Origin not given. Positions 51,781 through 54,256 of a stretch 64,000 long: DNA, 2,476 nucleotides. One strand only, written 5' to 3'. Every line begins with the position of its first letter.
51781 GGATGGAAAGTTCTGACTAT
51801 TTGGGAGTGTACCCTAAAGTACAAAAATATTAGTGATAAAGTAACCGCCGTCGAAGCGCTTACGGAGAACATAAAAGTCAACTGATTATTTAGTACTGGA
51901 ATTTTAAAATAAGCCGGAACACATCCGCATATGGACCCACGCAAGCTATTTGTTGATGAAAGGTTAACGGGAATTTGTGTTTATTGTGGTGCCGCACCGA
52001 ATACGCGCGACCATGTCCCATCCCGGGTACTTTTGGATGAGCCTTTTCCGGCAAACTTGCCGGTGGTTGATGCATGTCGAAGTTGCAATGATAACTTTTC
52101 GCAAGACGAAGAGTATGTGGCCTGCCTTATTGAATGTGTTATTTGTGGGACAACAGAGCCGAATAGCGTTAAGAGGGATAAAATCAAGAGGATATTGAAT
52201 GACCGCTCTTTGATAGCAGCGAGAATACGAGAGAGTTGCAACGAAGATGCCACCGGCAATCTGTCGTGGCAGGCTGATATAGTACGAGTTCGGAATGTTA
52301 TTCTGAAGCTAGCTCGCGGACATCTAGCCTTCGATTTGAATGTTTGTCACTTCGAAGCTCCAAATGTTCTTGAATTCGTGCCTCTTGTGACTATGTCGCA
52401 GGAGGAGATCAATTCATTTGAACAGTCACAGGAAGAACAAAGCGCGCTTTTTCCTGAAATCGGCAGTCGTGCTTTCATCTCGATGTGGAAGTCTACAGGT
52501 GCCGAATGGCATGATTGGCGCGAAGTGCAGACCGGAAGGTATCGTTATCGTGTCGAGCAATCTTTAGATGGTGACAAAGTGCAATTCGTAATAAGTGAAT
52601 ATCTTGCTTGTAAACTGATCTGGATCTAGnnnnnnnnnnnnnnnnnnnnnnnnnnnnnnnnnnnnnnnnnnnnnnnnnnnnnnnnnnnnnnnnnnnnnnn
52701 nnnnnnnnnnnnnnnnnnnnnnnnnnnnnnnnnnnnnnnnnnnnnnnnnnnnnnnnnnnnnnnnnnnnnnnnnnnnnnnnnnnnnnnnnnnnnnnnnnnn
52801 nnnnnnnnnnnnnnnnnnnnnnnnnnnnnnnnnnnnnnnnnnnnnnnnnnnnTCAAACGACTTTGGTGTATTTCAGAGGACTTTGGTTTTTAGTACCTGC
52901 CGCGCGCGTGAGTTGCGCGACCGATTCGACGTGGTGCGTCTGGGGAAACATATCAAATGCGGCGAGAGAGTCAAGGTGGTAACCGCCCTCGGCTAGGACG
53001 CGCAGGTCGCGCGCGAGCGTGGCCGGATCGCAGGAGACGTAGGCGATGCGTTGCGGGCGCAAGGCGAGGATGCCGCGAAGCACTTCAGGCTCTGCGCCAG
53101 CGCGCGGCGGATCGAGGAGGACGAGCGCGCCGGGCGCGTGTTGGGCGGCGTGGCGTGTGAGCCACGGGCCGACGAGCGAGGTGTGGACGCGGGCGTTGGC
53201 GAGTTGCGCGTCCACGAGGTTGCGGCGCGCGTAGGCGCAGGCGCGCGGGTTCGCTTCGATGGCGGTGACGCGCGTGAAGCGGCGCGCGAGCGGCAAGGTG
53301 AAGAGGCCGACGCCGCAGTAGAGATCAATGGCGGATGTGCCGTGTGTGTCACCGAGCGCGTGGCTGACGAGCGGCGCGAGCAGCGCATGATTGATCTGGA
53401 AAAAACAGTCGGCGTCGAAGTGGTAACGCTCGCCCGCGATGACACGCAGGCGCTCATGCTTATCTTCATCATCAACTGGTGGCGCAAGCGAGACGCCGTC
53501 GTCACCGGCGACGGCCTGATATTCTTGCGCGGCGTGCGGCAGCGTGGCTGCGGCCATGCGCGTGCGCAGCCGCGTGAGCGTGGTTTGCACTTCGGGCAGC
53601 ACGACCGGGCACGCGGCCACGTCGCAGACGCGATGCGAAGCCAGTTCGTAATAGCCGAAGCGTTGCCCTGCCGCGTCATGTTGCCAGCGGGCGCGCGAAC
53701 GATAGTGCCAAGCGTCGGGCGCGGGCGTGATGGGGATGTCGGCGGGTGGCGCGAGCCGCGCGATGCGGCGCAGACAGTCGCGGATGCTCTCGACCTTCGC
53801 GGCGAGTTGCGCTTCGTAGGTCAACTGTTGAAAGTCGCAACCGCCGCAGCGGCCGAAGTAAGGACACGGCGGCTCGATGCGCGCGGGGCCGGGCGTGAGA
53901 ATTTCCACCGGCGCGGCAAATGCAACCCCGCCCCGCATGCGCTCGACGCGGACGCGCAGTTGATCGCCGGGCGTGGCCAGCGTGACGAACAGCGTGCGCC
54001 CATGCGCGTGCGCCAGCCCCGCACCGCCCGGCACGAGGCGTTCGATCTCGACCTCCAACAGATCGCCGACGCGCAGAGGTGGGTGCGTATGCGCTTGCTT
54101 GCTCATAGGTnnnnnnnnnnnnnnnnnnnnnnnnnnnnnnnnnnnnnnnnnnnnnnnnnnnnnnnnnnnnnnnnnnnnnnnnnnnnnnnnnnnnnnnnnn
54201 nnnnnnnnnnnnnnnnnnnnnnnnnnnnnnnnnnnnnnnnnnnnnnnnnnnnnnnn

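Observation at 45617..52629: Five-gene cargo module: dcm, GHKL/histidine-kinase fusion, receiver-domain protein, vsr, HNH nuclease. Candidate undescribed methylation-linked two-component defence system.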

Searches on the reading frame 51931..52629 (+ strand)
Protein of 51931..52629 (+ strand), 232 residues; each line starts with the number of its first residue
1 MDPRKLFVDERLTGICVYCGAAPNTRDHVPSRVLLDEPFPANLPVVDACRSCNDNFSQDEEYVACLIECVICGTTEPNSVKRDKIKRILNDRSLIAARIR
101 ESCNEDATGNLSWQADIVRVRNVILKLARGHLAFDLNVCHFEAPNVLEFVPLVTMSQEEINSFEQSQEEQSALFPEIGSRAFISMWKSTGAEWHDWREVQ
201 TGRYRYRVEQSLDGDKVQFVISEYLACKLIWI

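Call 3: search_protein_families(library=pfam, proteins=[window:51931-52629:+], max_evalue=0.1)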
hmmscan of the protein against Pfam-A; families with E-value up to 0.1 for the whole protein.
window:51931-52629:+ (232 aa): 2 families
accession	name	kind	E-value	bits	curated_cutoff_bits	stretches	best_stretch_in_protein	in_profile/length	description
PF16866.11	PHD_4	-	0.0049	17.2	30.6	1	43-91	1-53/65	PHD-finger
PF14279.12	HNH_5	-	0.0084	16.5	27.5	1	16-58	1-45/56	HNH endonuclease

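Call 4: search_protein_families(library=padloc, proteins=[window:51931-52629:+], max_evalue=0.1)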
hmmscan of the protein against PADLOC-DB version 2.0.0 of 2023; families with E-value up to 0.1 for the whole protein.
window:51931-52629:+ (232 aa): 0 families

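Call 5: search_protein_families(library=ncbifam, proteins=[window:51931-52629:+], max_evalue=0.1)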
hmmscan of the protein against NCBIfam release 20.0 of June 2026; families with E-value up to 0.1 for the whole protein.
window:51931-52629:+ (232 aa): 2 families
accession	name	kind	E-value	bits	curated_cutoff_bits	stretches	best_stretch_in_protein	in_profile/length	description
NF045663.1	diclust_near_Sec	equivalog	0.034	12.2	530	1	9-108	571-670/759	pyridine nucleotide-disulfide oxidoreductase/dicluster-binding protein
TIGR03760.1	ICE_TraI_Pfluor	equivalog_domain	0.037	13.7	161.4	1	171-229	111-169/218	integrating conjugative element relaxase, PFGI-1 class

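Call 24: find_homologous_proteins(query=window:51931-52629:+, max_evalue=0.001)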
Query window:51931-52629:+ (232 aa): 1823 proteins with E <= 0.001 among 1954 candidates; the best 120 are listed.
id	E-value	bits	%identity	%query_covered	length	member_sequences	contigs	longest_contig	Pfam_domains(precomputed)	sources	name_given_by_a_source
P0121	1.2e-113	396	73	100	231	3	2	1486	-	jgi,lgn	jgi:hypothetical protein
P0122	1.3e-112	393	74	100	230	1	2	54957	-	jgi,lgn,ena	jgi:hypothetical protein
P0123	9.7e-111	387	73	100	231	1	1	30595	-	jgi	jgi:hypothetical protein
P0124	4.6e-109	381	71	100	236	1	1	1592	-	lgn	-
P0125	9.5e-109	380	73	100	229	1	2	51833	-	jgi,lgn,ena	jgi:hypothetical protein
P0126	1.2e-106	373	69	100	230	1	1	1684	-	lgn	-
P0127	3.7e-106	372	71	100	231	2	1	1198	-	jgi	jgi:hypothetical protein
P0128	2.3e-105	369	70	100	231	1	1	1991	-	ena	-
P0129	2.1e-104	366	67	100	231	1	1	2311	-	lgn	-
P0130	4.3e-101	355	66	100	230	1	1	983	-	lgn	-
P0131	1.3e-100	354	64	100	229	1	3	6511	-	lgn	-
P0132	1.5e-100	353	63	100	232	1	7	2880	-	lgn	-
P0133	6.1e-100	352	66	100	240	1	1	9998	-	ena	-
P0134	5.9e-96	338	63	100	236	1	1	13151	-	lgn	-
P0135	4.4e-95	336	64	100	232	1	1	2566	-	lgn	-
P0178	2.8e-76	274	53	99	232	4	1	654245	-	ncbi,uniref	ncbi:hypothetical protein [Variovorax sp. ZT4R33]|uniref:hypothetical protein n=1 Tax=Variovorax sp.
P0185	5.9e-76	273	55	100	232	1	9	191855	-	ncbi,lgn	ncbi:MAG: hypothetical protein AABN33_04420 [Acidobacteriota bacterium]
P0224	1.8e-73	265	54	100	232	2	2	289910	-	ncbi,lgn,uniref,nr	ncbi:hypothetical protein SAMN05216588_107194 [Pseudomonas flavescens]|uniref:HNH endonuclease n=1 T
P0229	3.0e-73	264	52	100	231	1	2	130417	-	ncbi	-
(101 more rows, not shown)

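Call 40: find_encoding_contigs(protein=P0122, flank=6000, max_places=2)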
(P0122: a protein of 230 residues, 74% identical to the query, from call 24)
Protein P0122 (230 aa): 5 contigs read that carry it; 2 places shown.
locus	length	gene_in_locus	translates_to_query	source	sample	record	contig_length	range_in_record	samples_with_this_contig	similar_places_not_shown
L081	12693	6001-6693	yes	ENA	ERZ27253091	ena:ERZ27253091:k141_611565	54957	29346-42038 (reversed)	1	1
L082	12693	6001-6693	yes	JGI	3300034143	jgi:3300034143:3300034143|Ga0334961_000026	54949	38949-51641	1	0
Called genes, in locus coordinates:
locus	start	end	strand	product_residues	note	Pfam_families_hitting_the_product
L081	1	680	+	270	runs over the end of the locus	PF00561:Abhydrolase_1, PF12146:Hydrolase_4 (weak), PF12697:Abhydrolase_6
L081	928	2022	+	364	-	PF00487:FA_desaturase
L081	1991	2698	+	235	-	PF03483:B3_4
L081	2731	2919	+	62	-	-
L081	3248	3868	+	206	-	PF00300:His_Phos_1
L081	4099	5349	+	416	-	PF14082:SduA_C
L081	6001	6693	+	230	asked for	-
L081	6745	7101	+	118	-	-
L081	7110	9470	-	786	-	-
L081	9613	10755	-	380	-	PF12705:PDDEXK_1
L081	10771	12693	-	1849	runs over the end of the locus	PF00270:DEAD, PF27116:YjiV_N, PF00271:Helicase_C (weak)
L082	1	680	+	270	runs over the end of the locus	PF00561:Abhydrolase_1, PF12146:Hydrolase_4 (weak), PF12697:Abhydrolase_6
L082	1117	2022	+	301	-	PF00487:FA_desaturase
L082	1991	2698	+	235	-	PF03483:B3_4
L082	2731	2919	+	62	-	-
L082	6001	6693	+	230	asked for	-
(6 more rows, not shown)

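Call 41: find_encoding_contigs(protein=P0224, flank=6000, max_places=2)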
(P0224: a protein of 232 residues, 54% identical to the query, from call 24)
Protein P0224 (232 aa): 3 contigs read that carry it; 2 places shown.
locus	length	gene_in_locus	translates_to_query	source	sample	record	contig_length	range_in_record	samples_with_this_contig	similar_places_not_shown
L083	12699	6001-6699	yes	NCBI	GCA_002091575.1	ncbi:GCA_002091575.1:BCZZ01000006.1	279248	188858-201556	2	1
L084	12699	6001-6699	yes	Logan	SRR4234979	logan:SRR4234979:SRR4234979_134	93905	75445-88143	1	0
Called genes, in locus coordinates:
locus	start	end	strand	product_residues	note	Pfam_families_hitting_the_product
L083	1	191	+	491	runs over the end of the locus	PF13589:HATPase_c_3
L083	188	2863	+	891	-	PF10593:Z1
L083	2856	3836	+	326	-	PF14390:DUF4420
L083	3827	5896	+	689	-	PF22879:AIPR_N, PF10592:AIPR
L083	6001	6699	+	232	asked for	-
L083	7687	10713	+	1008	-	-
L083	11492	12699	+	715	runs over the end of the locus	PF07715:Plug, PF00593:TonB_dep_Rec_b-barrel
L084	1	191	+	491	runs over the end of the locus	PF13589:HATPase_c_3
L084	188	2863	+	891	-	PF10593:Z1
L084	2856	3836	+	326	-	PF14390:DUF4420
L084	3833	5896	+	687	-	PF22879:AIPR_N, PF10592:AIPR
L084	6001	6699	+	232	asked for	-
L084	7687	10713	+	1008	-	-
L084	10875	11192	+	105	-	-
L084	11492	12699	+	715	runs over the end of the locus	PF07715:Plug, PF00593:TonB_dep_Rec_b-barrel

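Call 42: find_encoding_contigs(protein=P0178, flank=8000, max_places=1)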
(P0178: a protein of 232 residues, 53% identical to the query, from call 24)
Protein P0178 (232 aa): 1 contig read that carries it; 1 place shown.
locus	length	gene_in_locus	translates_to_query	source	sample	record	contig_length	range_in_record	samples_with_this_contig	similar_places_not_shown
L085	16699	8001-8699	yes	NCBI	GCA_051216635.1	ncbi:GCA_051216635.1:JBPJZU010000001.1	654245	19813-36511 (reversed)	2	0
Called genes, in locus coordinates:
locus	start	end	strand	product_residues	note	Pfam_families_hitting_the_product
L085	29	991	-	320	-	PF03547:Mem_trans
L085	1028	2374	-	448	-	PF13091:PLDc_2, PF00614:PLDc (faint), PF13091:PLDc_2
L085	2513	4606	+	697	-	PF00580:UvrD-helicase, PF13245:AAA_19, PF13361:UvrD_C, PF13538:UvrD_C_2 (faint)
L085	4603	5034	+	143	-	-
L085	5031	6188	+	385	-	PF02253:PLA1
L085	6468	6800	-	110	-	PF08240:ADH_N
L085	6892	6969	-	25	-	-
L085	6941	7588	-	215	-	PF04002:RadC, PF14464:Prok-JAB (weak)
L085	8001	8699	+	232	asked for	-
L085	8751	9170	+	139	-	PF03852:Vsr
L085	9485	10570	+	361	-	PF00145:DNA_methylase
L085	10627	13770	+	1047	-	PF02384:N6_Mtase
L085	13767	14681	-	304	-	-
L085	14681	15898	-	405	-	-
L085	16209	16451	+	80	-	PF05930:Phage_AlpA, PF12728:HTH_17 (weak)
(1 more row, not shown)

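Call 43: find_encoding_contigs(protein=P0185, flank=8000, max_places=1)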
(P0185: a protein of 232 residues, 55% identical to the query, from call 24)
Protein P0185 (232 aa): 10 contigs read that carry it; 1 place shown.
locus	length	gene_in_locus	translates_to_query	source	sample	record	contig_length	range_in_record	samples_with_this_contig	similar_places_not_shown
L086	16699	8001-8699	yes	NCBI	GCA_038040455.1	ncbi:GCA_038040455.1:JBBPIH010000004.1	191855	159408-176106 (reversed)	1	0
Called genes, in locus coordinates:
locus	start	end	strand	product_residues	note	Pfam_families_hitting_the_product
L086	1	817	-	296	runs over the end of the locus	-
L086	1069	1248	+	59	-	PF13384:HTH_23 (weak), PF13518:HTH_28 (weak), PF13551:HTH_29 (weak)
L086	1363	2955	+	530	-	PF07690:MFS_1, PF00854:PTR2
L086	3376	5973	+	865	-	PF07676:PD40 (faint), PF26549:Tricorn_N (weak), PF00930:DPPIV_N, PF26549:Tricorn_N (weak), PF02129:Peptidase_S15, PF20434:BD-FAE, PF00326:Peptidase_S9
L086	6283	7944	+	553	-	PF00246:Peptidase_M14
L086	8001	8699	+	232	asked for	-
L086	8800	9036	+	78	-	PF04255:DUF433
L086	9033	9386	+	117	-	PF18480:DUF5615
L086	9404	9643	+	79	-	-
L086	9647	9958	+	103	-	PF13560:HTH_31, PF01381:HTH_3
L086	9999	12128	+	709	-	PF00930:DPPIV_N, PF07676:PD40 (faint), PF26549:Tricorn_N (faint), PF02129:Peptidase_S15 (weak), PF00326:Peptidase_S9, PF12146:Hydrolase_4 (faint), PF01738:DLH (weak), PF00756:Esterase (weak)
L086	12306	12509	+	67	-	PF03884:YacG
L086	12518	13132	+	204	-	PF08534:Redoxin, PF00255:GSHPx (weak), PF00578:AhpC-TSA, PF00085:Thioredoxin (weak), PF13905:Thioredoxin_8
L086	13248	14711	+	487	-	PF00224:PK, PF02887:PK_C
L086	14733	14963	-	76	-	-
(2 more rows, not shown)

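Call 44: find_encoding_contigs(protein=P0229, flank=8000, max_places=1)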
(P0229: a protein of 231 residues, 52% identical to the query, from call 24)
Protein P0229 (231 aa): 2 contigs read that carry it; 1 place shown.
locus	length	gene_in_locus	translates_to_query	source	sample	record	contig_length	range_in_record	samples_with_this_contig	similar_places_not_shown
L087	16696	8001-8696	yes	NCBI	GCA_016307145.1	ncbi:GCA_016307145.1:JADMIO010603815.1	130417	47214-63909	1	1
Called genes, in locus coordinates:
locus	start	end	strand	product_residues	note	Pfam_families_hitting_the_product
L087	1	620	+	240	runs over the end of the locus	PF00072:Response_reg, PF00486:Trans_reg_C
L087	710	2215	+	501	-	PF13570:Beta-prop_ACSF4 (weak), PF13360:PQQ_2, PF13517:FG-GAP_3 (weak)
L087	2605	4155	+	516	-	PF00691:OmpA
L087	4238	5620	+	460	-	PF04909:Amidohydro_2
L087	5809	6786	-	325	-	PF13495:Phage_int_SAM_4, PF00589:Phage_integrase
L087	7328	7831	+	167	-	PF04326:SLFN_AlbA_2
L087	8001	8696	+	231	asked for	-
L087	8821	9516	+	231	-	-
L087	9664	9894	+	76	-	-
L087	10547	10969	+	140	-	-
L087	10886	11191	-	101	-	-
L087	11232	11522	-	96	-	-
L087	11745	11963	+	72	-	-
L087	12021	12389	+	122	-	-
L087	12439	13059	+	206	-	-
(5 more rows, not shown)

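Call 45: find_encoding_contigs(protein=P0125, flank=8000, max_places=1)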
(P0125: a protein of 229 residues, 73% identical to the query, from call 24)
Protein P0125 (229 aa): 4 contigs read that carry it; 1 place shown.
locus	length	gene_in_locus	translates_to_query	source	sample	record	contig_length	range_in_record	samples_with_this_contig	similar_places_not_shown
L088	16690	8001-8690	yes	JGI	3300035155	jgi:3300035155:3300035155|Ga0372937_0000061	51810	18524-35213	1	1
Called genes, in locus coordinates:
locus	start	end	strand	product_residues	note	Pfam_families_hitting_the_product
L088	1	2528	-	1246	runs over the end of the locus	PF13191:AAA_16 (faint)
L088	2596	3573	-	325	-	PF02899:Phage_int_SAM_1, PF13495:Phage_int_SAM_4, PF00589:Phage_integrase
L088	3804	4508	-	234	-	-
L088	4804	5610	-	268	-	PF01656:CbiA, PF02374:ArsA_ATPase (faint), PF06564:CBP_BcsQ, PF09140:MipZ, PF10609:ParA, PF13614:AAA_31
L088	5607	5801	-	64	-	-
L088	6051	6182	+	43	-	-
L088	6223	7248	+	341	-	PF07804:HipA_C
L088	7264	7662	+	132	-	PF13657:Couple_hipA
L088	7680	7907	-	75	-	-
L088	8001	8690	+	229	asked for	-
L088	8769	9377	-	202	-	-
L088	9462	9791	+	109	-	-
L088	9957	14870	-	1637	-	PF27116:YjiV_N (weak), PF00271:Helicase_C (weak)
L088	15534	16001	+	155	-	-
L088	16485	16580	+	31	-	-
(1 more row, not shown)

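Call 50: search_solved_structures(query=window:51931-52629:+, max_evalue=10)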
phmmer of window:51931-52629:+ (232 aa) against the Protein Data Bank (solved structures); distinct sequences matched with E-value up to 10: 1.
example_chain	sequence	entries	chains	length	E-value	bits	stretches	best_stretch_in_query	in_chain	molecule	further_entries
1h78_A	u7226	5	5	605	0.065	15.9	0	158-208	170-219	ANAEROBIC RIBONUCLEOTIDE-TRIPHOSPHATE REDUCTASE LARGE CHAIN | ANAEROBIC RIBONUCLEOTIDE-TRIPHOSPHATE REDUCTASE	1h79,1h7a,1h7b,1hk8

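Call 54: search_protein_families(library=pfam, proteins=[window:51931-52629:+], max_evalue=10)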
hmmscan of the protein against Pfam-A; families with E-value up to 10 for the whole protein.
window:51931-52629:+ (232 aa): 2 families
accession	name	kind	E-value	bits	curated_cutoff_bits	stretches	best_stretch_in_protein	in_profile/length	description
PF16866.11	PHD_4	-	0.0049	17.2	30.6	1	43-91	1-53/65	PHD-finger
PF14279.12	HNH_5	-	0.0084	16.5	27.5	1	16-58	1-45/56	HNH endonuclease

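Call 86: search_protein_families(library=phrogs, proteins=[window:51931-52629:+], max_evalue=0.01)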
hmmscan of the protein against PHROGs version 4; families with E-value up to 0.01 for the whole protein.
window:51931-52629:+ (232 aa): 0 families

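Call 87: search_solved_structures(query=A5, max_evalue=10, show_alignments=1)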
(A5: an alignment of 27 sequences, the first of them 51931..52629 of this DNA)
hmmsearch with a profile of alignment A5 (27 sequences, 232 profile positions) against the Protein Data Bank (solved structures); distinct sequences matched with E-value up to 10: 3.
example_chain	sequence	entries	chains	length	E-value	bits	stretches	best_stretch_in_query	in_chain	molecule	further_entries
4qkw_A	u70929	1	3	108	0.33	13.4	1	84-141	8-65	Muscle-related coiled-coil protein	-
2eho_A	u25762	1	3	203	0.76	12.2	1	183-229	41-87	GINS complex subunit 4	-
4h9d_A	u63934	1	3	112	0.88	12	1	12-55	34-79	HNH endonuclease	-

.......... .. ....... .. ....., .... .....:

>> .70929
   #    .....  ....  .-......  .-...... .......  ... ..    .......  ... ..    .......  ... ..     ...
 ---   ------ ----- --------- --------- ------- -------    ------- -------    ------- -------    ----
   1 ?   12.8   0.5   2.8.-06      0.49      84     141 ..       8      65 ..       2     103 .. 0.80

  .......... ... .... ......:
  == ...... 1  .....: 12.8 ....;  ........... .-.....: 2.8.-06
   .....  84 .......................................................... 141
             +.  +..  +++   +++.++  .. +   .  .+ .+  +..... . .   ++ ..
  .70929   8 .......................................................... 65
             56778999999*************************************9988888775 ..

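Call 88: search_protein_families(library=pfam, alignment_id=A5, max_evalue=0.1)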
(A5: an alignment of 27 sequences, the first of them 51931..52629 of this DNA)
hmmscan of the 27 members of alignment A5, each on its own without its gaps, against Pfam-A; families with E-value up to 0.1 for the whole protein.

A. member 1, window:51931-52629:+ (232 aa): 2 families
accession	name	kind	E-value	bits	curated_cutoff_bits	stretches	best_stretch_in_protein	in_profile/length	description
PF16866.11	PHD_4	-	0.0049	17.2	30.6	1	43-91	1-53/65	PHD-finger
PF14279.12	HNH_5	-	0.0084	16.5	27.5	1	16-58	1-45/56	HNH endonuclease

B. families by the number of members that match (of 27 scanned): 9 families
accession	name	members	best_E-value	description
PF14279.12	HNH_5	6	0.0084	HNH endonuclease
PF16866.11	PHD_4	5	0.0049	PHD-finger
PF06906.16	DUF1272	1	0.013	Protein of unknown function (DUF1272)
PF14392.11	zf-CCHC_4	1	0.037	Zinc knuckle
PF22015.1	OSBS_N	1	0.049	O-succinylbenzoate synthase, N-terminal domain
PF10164.14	BRI3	1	0.058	Brain protein I3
PF24666.1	zf-C2H2_fungi_2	1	0.065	Fungal C2H2 zinc finger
PF12368.13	Rhodanese_C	1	0.074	Rhodanase C-terminal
PF03527.20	RHS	1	0.081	RHS protein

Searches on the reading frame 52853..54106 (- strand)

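Call 17: search_protein_families(library=pfam, proteins=[window:52853-54106:-], max_evalue=0.01)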
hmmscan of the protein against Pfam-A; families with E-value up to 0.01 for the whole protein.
window:52853-54106:- (417 aa): 8 families
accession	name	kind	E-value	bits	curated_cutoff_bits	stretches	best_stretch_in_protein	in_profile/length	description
PF05958.17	tRNA_U5-meth_tr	-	2e-24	86.7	23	2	329-401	287-356/357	tRNA (Uracil-5-)-methyltransferase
PF13649.12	Methyltransf_25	-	1.7e-05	25.8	27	1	260-308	2-51/97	Methyltransferase domain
PF03602.21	Cons_hypoth95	-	2.1e-05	24.7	24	1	254-346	40-136/182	Conserved hypothetical protein 95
PF05175.20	MTS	-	5e-05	23.4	23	1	251-310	27-88/170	Methyltransferase small domain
PF01938.26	TRAM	-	5.3e-05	23.4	21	1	12-65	3-59/61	TRAM domain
PF02475.24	TRM5-TYW2_MTfase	-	0.00015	22.2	28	1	256-297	37-80/164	TRM5/TYW2 methyltransferase domain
PF08241.18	Methyltransf_11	-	0.00031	21.8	21.2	1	261-302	2-43/95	Methyltransferase domain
PF09445.16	Methyltransf_15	-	0.00056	20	22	1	258-337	3-83/165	RNA cap guanine-N2 methyltransferase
